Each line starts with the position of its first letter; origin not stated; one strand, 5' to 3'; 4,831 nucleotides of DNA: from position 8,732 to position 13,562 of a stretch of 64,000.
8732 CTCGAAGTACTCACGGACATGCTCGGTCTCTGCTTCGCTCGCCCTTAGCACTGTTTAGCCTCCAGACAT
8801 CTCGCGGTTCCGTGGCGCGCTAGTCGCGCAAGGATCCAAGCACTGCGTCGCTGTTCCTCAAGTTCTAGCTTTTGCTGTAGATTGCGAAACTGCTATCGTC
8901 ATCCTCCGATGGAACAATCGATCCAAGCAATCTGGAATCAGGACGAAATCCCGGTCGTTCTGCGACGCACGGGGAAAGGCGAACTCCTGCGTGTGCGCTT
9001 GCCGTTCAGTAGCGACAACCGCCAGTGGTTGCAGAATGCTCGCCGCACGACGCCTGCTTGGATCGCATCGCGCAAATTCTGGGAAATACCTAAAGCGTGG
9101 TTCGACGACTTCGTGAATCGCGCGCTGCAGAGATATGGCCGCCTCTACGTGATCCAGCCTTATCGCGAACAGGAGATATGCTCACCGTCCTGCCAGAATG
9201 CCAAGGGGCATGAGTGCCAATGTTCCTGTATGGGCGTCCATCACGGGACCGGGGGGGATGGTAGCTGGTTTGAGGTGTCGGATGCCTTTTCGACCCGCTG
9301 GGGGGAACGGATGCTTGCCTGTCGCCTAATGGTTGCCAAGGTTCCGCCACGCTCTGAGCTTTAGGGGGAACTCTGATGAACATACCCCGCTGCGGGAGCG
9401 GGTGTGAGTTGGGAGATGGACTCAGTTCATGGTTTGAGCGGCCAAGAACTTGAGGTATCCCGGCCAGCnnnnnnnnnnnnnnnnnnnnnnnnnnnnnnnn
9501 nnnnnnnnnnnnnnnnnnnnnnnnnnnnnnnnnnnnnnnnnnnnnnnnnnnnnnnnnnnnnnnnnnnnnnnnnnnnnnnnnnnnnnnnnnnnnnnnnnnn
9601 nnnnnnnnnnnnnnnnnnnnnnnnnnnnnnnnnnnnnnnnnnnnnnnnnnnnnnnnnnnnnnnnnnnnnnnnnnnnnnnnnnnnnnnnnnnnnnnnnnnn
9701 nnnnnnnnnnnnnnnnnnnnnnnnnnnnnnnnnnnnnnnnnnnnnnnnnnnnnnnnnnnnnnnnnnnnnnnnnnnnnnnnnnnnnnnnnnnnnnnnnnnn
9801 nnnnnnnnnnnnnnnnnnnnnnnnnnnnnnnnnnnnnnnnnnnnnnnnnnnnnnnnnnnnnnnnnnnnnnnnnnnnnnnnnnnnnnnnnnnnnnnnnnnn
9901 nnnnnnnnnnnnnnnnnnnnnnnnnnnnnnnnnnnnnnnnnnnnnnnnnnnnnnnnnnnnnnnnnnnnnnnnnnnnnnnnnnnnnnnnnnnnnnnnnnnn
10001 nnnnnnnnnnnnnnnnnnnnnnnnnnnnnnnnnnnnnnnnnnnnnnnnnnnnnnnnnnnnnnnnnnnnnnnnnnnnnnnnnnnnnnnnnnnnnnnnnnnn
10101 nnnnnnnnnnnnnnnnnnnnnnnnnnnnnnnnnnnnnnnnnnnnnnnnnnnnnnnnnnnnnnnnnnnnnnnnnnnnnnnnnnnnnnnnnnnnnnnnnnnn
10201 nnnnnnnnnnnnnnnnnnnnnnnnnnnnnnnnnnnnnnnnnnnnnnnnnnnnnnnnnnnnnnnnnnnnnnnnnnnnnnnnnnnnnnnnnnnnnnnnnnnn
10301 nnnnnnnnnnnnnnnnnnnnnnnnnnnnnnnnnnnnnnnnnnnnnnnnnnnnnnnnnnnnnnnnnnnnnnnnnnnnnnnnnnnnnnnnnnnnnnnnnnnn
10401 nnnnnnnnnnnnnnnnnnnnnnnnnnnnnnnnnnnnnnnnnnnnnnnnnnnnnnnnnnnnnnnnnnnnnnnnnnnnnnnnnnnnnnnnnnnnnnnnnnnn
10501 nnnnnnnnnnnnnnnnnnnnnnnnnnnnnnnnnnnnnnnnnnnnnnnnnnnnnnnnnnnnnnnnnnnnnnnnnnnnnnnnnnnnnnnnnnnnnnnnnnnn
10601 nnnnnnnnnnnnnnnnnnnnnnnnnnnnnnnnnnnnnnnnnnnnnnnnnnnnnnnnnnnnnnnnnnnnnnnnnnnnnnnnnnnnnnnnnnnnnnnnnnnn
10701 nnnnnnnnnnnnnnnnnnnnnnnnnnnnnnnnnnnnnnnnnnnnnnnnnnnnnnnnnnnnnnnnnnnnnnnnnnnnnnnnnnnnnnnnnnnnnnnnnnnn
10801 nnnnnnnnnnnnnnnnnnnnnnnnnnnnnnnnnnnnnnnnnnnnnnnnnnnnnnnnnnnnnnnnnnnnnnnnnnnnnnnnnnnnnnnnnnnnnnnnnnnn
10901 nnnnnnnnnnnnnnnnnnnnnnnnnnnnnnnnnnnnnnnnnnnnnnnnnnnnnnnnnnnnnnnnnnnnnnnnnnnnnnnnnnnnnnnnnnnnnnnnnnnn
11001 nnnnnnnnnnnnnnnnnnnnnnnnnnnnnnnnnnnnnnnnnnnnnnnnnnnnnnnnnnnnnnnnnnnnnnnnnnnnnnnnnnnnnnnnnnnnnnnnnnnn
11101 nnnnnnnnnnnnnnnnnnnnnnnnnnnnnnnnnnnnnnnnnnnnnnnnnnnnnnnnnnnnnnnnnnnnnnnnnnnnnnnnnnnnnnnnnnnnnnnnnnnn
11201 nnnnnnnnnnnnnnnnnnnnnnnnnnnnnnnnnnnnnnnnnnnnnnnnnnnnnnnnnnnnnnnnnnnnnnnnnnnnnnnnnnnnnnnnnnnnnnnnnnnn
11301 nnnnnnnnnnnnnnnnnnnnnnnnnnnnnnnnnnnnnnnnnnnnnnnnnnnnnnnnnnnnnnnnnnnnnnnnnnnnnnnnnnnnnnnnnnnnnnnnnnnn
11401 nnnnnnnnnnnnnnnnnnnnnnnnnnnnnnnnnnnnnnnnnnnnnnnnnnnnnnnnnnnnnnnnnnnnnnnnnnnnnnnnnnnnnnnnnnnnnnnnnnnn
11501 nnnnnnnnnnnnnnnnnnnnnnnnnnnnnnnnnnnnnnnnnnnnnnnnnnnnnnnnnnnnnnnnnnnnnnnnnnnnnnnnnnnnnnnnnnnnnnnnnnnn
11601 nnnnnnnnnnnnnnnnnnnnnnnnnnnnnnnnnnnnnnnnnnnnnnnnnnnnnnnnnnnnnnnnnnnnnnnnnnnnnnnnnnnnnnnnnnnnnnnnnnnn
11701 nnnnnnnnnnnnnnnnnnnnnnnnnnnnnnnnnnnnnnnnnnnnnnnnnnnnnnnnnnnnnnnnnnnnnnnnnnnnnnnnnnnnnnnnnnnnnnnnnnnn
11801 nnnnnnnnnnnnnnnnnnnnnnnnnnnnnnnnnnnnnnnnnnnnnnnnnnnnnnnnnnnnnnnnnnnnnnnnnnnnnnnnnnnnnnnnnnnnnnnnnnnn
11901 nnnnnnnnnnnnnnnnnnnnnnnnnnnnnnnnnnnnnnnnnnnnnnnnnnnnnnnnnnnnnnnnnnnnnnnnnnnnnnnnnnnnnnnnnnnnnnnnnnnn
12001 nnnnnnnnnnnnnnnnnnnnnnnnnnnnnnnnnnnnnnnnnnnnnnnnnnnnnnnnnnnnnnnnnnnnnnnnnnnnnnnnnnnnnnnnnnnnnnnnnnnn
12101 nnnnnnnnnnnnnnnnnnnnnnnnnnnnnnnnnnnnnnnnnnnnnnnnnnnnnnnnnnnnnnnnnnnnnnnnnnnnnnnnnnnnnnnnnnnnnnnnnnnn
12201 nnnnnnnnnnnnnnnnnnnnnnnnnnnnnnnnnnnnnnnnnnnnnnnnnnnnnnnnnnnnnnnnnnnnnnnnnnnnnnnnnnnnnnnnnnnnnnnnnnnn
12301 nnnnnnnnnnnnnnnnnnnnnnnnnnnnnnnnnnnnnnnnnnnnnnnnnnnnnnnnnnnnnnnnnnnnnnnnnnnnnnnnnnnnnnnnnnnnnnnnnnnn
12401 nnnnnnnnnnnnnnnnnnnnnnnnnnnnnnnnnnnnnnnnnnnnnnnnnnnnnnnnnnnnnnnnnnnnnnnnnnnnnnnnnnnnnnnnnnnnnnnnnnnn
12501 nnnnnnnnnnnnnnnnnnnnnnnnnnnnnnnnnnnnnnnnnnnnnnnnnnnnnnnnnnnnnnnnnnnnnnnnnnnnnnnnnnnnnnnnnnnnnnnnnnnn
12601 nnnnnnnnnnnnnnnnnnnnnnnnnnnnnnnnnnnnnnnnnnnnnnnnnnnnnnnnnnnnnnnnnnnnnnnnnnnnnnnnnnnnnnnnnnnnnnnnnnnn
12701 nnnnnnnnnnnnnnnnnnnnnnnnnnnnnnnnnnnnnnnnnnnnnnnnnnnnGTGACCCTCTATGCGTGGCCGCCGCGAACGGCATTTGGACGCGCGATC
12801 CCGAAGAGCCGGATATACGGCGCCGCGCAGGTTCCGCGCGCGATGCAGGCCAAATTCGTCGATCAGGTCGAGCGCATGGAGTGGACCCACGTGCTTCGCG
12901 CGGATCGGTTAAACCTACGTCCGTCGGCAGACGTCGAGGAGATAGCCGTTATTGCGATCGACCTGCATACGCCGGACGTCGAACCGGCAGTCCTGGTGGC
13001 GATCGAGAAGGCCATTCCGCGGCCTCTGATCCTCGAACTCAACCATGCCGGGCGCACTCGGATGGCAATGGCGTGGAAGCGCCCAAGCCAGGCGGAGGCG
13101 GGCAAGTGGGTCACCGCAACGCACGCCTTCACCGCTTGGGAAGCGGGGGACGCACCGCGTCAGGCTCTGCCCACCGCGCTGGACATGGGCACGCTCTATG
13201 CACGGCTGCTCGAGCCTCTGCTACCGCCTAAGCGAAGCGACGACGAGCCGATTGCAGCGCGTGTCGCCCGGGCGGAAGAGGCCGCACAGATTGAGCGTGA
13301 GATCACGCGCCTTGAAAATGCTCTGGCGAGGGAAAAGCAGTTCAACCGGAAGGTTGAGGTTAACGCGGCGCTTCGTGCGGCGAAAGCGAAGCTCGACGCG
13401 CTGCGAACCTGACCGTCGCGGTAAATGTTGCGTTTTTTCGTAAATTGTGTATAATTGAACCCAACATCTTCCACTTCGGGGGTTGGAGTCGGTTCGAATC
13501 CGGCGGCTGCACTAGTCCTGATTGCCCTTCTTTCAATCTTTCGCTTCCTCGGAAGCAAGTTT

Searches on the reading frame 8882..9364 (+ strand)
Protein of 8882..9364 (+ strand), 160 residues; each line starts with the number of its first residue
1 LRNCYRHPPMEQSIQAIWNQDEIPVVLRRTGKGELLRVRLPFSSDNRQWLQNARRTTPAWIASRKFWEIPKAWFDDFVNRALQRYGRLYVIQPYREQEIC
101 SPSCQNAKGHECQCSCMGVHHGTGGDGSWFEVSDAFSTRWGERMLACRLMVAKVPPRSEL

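Call 4: search_protein_families(library=pfam, proteins=[window:8882-9364:+], max_evalue=0.01)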
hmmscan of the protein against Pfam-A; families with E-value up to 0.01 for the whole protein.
window:8882-9364:+ (160 aa): 0 families

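Call 5: search_protein_families(library=padloc, proteins=[window:8882-9364:+], max_evalue=0.01)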
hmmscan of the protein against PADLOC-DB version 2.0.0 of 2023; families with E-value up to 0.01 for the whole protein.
window:8882-9364:+ (160 aa): 0 families

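Call 6: search_protein_families(library=ncbifam, proteins=[window:8882-9364:+], max_evalue=0.1)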
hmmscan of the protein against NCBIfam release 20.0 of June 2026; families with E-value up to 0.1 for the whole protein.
window:8882-9364:+ (160 aa): 0 families

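Call 72: search_dna_similar(query=window:8912-9361:+, collection=plasmids, mode=protein, max_rows=25, max_evalue=0.001)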
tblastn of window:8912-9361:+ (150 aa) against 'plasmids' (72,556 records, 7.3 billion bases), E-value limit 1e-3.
Records with a match: 45; places in all: 46; records where one place covers at least 80% of the query: 16.
Best place of each record, by identity: 60-80% 11; <60% 34.
By first word of the organism name: Streptomyces 19; Nocardia 5; Methylocella 2; Bradyrhizobium 2; Sphingomonas 2; Arthrobacter 2; Mesorhizobium 1; Nitratireductor 1; Bosea 1; Pelagibacterium 1; and 9 more.
By predicted mobility (MOB-suite, as given by PLSDB): mobilizable 22; non-mobilizable 19; conjugative 4.
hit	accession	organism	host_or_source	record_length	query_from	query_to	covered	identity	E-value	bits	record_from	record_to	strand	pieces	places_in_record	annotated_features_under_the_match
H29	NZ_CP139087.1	Methylocella tundrae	Single cell,tundra wetland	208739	3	143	94%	70.9%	1e-68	231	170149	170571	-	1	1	hypothetical protein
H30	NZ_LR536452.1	Methylocella tundrae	-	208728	3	143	94%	70.9%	2e-68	230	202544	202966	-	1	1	hypothetical protein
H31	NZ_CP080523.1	Mesorhizobium sp. AR10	Astragalus sp.,Cell culture,root nodule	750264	3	143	94%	70.9%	3e-68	230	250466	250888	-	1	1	hypothetical protein | CBASS cGAMP-activated phospholipase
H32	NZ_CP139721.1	Nitratireductor rhodophyticola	Bacterial Culture,hydrothermal vent ...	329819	3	143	94%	69.0%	2e-65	221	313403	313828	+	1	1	none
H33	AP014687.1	Bradyrhizobium diazoefficiens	Glycine max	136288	3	148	97%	64.7%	5e-62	212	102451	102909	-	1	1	putative uncharacterized protein | patatin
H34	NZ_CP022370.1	Bosea sp. AS-1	-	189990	3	148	97%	64.6%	6e-66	223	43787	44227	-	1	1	hypothetical protein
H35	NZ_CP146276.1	Pelagibacterium nitratireducens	whole organism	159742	3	143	94%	66.9%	9e-64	217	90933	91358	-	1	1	hypothetical protein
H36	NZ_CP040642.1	Agrobacterium sp. T29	Single strain culture,soil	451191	1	143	95%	64.3%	3e-60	207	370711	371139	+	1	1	hypothetical protein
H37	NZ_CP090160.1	Roseivivax marinus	Bathymodiolus marisindicus,single cell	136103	1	144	96%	62.5%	1e-59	205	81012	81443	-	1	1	hypothetical protein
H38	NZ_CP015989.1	Sphingobium sp. EP60837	cell culture,soil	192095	1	140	90%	65.9%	3e-47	212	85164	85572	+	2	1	hypothetical protein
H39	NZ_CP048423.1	Sphingomonas insulae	Cell,soil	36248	4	140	91%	53.7%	5e-43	157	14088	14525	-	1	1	none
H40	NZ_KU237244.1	Sphingomonas sp. SH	French soil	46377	1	136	91%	52.6%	1e-40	150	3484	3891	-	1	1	hypothetical protein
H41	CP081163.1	Rhodobacteraceae bacterium S2214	-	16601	2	141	93%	49.3%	4e-42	155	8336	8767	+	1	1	none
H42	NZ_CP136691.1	Sulfitobacter sp. LC.270.F.C4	Macrocystis pyrifera gametophyte,Whole ...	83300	4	144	94%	48.3%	2e-41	153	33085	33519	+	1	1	none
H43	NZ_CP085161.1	Pseudosulfitobacter sp. DSM 107133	cell culture,Seawater from the North ...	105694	4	144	94%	48.3%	2e-41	153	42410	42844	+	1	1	none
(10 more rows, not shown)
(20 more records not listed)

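Call 74: get_annotated_region(hit=H31, flank=9000)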
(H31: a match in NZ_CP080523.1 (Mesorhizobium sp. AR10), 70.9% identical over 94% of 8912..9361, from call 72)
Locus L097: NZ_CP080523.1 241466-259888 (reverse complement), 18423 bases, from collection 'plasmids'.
description: Mesorhizobium sp. AR10 plasmid pMspAR10a, complete sequence
organism: Mesorhizobium sp. AR10 (NCBI taxid 2865839)
taxonomy: Bacteria; Pseudomonadota; Alphaproteobacteria; Hyphomicrobiales; Phyllobacteriaceae; Mesorhizobium; Mesorhizobium sp. AR10
host: -; source: Astragalus sp.,Cell culture,root nodule; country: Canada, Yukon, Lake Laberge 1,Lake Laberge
typing (MOB-suite, as given by PLSDB): non-mobilizable
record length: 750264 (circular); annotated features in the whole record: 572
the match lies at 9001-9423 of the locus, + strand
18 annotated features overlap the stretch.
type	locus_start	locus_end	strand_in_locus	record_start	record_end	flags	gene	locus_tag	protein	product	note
CDS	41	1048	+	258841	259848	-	-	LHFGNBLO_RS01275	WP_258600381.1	ABC transporter substrate-binding protein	-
CDS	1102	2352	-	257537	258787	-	-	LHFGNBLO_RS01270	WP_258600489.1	IS256 family transposase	-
CDS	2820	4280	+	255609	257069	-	-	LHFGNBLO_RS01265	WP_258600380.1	M81 family metallopeptidase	-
CDS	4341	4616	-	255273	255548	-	-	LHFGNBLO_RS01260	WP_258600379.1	hypothetical protein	-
CDS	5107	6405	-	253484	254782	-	hisD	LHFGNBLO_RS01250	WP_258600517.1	histidinol dehydrogenase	GO:0000105 - histidine biosynthetic process [Evidence IEA]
CDS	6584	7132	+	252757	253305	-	-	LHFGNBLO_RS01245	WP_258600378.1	cupin domain-containing protein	-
CDS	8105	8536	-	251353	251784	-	-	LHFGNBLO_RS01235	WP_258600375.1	AAA family ATPase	-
CDS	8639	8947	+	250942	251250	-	-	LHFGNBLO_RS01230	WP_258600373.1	hypothetical protein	-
CDS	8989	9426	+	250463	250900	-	-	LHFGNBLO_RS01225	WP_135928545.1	hypothetical protein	-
CDS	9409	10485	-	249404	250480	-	-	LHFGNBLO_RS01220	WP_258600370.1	CBASS cGAMP-activated phospholipase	-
CDS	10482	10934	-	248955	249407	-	-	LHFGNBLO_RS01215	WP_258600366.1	hypothetical protein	-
CDS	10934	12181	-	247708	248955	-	-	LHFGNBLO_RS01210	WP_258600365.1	nucleotidyltransferase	-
CDS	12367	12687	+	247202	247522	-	-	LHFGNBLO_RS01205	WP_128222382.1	helix-turn-helix transcriptional regulator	-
CDS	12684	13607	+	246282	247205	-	-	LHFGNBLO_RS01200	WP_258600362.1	ImmA/IrrE family metallo-endopeptidase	-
CDS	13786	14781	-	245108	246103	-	-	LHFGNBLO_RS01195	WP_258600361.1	nitronate monooxygenase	-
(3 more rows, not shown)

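Call 75: get_annotated_region(hit=H29, flank=9000)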
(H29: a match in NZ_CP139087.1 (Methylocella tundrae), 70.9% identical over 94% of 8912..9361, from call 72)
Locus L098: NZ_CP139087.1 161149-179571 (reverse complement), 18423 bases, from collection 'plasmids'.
description: Methylocella tundrae strain T4 plasmid p2, complete sequence
organism: Methylocella tundrae (NCBI taxid 227605)
taxonomy: Bacteria; Pseudomonadota; Alphaproteobacteria; Hyphomicrobiales; Beijerinckiaceae; Methylocella; Methylocella tundrae
host: -; source: Single cell,tundra wetland; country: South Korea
typing (MOB-suite, as given by PLSDB): non-mobilizable
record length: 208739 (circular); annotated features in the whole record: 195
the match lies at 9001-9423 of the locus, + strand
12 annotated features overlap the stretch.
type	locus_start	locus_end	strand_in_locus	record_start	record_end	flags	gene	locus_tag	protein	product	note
CDS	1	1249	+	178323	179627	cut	-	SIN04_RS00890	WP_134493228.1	SIR2 family protein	-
CDS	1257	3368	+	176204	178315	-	-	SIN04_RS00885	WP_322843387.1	DUF87 domain-containing protein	-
CDS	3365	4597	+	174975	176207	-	-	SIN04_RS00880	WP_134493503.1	exonuclease SbcCD subunit D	-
CDS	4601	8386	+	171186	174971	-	-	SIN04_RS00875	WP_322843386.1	AAA family ATPase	GO:0006302 - double-strand break repair [Evidence IEA]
CDS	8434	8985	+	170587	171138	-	-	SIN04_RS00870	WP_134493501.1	hypothetical protein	-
CDS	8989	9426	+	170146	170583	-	-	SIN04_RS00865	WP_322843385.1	hypothetical protein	-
CDS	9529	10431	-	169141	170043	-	-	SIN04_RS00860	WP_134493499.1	hypothetical protein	-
CDS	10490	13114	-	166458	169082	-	-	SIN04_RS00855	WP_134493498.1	AAA family ATPase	-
CDS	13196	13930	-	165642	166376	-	-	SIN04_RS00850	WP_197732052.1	hypothetical protein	-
CDS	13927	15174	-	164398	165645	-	-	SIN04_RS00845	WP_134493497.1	HipA domain-containing protein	-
CDS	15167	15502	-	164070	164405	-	-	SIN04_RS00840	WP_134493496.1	helix-turn-helix transcriptional regulator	-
CDS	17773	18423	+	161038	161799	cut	-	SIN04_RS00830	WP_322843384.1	ImuA family protein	-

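Call 76: get_annotated_region(hit=H34, flank=9000)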
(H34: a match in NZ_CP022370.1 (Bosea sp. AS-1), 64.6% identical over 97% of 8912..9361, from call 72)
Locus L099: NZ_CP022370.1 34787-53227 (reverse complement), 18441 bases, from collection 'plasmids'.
description: Bosea sp. AS-1 plasmid unnamed1, complete sequence
organism: Bosea sp. AS-1 (NCBI taxid 2015316)
taxonomy: Bacteria; Pseudomonadota; Alphaproteobacteria; Hyphomicrobiales; Boseaceae; Bosea; Bosea sp. AS-1
host: -; source: -; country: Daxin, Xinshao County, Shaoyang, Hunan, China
typing (MOB-suite, as given by PLSDB): conjugative; replicon rep_cluster_479; relaxase MOBP; mating-pair formation MPF_T
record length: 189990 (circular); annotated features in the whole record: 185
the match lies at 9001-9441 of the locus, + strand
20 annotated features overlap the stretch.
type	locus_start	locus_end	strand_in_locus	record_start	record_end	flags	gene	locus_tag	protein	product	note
CDS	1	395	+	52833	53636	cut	-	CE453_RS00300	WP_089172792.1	undecaprenyl-diphosphate phosphatase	GO:0016311 - dephosphorylation [Evidence IEA]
CDS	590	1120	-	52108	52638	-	-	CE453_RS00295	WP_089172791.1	RES family NAD+ phosphorylase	-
CDS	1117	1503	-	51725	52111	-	-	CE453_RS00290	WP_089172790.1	antitoxin Xre/MbcA/ParS toxin-binding domain-containing protein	-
CDS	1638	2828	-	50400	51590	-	-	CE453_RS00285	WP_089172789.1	MFS transporter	GO:0055085 - transmembrane transport [Evidence IEA]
CDS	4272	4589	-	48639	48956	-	-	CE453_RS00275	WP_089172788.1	metalloregulator ArsR/SmtB family transcription factor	GO:0006355 - regulation of DNA-templated transcription [Evidence IEA]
CDS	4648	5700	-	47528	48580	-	arsB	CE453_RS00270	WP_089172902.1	ACR3 family arsenite efflux transporter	GO:0046685 - response to arsenic-containing substance [Evidence IEA]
CDS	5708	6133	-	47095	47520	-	arsC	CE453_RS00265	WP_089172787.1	arsenate reductase (glutaredoxin)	GO:0046685 - response to arsenic-containing substance [Evidence IEA]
CDS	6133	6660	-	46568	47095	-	-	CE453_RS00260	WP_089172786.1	arsenate reductase ArsC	-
CDS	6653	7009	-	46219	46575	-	-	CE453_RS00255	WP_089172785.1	metalloregulator ArsR/SmtB family transcription factor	GO:0006355 - regulation of DNA-templated transcription [Evidence IEA]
CDS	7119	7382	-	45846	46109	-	-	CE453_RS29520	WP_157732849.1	hypothetical protein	-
CDS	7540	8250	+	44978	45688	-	-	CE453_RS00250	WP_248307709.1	hypothetical protein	-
CDS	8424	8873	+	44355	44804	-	-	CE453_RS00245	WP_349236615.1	RES family NAD+ phosphorylase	-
CDS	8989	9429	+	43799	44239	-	-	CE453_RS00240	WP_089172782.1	hypothetical protein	-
CDS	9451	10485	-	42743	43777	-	-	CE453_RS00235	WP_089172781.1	CBASS cGAMP-activated phospholipase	-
CDS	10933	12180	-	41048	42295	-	-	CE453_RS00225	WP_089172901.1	nucleotidyltransferase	-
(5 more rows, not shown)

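Call 106: search_protein_families(library=phrogs, proteins=[window:8912-9361:+], max_evalue=0.01)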
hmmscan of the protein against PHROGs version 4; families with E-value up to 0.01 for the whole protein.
window:8912-9361:+ (150 aa): 0 families

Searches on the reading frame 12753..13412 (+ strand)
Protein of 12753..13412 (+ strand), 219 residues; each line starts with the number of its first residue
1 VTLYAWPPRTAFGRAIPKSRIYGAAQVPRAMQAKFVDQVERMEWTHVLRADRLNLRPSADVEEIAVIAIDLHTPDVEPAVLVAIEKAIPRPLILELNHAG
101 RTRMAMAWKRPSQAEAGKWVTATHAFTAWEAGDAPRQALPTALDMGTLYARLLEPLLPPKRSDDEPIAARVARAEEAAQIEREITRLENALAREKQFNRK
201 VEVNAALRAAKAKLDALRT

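Call 4: search_protein_families(library=pfam, proteins=[window:12753-13412:+], max_evalue=0.01)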
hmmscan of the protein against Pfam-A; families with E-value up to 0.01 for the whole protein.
window:12753-13412:+ (219 aa): 1 family
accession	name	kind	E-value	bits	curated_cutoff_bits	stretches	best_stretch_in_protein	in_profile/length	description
PF14335.11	DUF4391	-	1e-47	163.5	29.9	1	6-214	3-232/232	Domain of unknown function (DUF4391)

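Call 5: search_protein_families(library=padloc, proteins=[window:12753-13412:+], max_evalue=0.01)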
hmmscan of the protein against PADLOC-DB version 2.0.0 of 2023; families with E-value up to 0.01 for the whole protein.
window:12753-13412:+ (219 aa): 0 families
